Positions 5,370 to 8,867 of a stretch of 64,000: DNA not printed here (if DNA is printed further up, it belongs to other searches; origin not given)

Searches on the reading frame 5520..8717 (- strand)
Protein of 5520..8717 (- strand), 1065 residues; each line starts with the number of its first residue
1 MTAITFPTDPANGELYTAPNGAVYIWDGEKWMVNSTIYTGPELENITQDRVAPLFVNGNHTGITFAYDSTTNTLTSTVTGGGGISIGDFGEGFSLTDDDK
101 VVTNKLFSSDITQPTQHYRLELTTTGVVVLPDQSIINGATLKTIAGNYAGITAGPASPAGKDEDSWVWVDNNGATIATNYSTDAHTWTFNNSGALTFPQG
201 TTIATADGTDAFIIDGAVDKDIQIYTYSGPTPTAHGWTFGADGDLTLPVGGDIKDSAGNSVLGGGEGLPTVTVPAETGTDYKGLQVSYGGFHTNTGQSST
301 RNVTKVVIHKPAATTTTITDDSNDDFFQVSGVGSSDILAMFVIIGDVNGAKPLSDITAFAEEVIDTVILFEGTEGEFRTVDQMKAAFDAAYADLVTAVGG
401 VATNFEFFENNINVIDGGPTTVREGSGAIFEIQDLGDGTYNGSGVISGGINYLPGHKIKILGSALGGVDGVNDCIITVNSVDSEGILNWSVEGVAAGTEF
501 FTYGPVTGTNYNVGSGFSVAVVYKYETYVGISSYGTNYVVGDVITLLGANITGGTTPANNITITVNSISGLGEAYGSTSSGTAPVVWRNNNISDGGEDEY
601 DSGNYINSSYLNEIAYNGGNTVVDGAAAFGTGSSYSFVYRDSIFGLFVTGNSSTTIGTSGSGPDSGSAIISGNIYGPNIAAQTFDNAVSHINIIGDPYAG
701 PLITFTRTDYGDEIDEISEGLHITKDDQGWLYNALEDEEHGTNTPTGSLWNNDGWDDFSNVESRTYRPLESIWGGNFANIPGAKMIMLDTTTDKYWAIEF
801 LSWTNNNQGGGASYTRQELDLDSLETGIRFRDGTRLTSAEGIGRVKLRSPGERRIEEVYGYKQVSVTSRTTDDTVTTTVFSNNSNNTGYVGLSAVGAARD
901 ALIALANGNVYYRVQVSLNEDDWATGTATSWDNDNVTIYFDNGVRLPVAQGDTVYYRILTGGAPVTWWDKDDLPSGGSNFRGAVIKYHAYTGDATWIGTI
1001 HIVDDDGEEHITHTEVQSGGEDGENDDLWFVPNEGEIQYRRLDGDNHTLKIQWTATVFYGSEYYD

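Call 12: search_protein_families(library=phrogs, proteins=[window:5520-8717:-], max_evalue=0.001)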
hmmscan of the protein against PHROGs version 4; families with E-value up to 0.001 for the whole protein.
window:5520-8717:- (1065 aa): 0 families

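Call 30: search_protein_families(library=pfam, proteins=[window:5520-8717:-], max_evalue=0.01)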
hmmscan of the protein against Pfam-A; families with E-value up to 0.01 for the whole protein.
window:5520-8717:- (1065 aa): 0 families

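Call 60: find_encoding_contigs(protein=window:5520-8717:-, flank=10000, max_places=4)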
Protein window:5520-8717:- (1065 aa): 7 contigs read that carry it; 2 places shown.
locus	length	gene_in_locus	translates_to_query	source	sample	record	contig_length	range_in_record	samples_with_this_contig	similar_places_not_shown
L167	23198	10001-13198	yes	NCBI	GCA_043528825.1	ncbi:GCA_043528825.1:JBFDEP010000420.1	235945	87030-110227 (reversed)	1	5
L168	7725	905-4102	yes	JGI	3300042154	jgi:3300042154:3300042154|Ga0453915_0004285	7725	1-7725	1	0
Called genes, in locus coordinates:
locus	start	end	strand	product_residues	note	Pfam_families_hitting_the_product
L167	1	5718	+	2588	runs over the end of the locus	-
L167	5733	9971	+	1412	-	PF01391:Collagen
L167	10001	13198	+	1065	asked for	-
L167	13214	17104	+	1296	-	-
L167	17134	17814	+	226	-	PF00487:FA_desaturase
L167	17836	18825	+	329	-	-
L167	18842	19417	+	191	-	PF18454:Mtd_N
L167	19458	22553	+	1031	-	PF18454:Mtd_N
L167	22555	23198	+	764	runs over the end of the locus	PF00082:Peptidase_S8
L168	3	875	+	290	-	?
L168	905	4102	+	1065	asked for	-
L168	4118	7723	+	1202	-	?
